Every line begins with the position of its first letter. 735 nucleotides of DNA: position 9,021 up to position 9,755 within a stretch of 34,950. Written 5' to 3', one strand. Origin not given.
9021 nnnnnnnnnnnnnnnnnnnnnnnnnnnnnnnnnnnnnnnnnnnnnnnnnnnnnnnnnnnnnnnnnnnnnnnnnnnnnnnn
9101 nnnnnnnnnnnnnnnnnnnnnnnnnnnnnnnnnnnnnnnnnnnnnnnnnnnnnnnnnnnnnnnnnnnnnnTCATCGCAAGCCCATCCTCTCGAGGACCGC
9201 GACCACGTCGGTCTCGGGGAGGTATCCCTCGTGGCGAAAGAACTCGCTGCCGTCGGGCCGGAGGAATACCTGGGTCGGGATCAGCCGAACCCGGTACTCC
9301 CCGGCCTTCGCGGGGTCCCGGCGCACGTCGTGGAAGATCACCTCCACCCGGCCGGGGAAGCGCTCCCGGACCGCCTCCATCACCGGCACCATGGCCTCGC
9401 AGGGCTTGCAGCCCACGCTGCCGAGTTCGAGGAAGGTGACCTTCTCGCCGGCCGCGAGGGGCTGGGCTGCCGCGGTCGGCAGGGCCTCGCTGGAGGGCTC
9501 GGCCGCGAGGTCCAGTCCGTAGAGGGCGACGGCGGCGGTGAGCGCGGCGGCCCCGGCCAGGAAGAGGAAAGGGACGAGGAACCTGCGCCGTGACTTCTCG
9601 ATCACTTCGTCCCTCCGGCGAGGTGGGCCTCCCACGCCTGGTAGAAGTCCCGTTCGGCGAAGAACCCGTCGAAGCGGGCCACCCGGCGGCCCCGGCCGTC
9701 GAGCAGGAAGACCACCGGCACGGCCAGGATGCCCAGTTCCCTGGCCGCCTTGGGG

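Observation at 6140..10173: ArsR-linked seven-gene envelope thiol relay operon: three exported thioredoxin-fold proteins, an ArsP-like CxC permease, CcdA, DUF2703 and a mini-thioredoxin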

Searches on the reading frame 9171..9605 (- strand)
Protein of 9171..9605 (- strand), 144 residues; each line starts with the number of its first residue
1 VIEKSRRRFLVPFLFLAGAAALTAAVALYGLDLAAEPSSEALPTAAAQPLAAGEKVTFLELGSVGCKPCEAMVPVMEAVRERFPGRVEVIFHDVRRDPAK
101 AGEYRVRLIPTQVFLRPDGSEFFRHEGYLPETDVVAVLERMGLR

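Call 4: search_protein_families(library=pfam, proteins=[window:9171-9605:-], max_evalue=0.01)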
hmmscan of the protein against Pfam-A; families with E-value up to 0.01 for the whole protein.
window:9171-9605:- (144 aa): 2 families
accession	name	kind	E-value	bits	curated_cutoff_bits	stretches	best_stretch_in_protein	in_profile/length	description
PF00085.26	Thioredoxin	-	1.4e-06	28.6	23.5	1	60-138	24-101/103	Thioredoxin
PF13098.12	Thioredoxin_2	-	3.3e-05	24.6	27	1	54-138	5-104/104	Thioredoxin-like domain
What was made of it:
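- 9171..9605 (-): g2: membrane-anchored or exported thioredoxin, 144 aa, active site CKPC. This is the type found next to this CcdA clade across phyla. Pfam Thioredoxin at 28.6 bits (call 4).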

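Call 5: search_protein_families(library=ncbifam, proteins=[window:9171-9605:-], max_evalue=0.01)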
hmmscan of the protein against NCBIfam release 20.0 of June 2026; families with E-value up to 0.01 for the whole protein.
window:9171-9605:- (144 aa): 8 families
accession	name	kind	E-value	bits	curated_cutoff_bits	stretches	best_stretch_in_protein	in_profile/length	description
TIGR01068.1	thioredoxin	equivalog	1.2e-08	35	96.8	1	65-139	25-98/101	thioredoxin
NF008229.0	PRK10996.1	equivalog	3.5e-05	23.6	125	1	61-133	59-130/141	thioredoxin TrxC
NF006898.0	PRK09381.1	equivalog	5.8e-05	23.4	138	1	60-116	27-83/109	thioredoxin TrxA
NF038083.1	CU044_5270_fam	subfamily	0.0024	17.7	100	1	5-53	23-73/284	CU044_5270 family protein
NF045809.1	seleno_TsoX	equivalog_domain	0.0031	17.7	52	1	61-115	8-59/82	HSGNPxU motif (seleno)protein TsoX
NF047697.1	ThioredTrxAClost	equivalog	0.0039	17.3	140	1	54-114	17-77/105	thioredoxin TrxA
TIGR02187.2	PDO_seleno_TRX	equivalog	0.0057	16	185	1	63-119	27-82/209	protein disulfide oxidoreductase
NF002854.0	PRK03147.1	subfamily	0.0071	16.3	170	0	56-94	64-103/176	thiol-disulfide oxidoreductase ResA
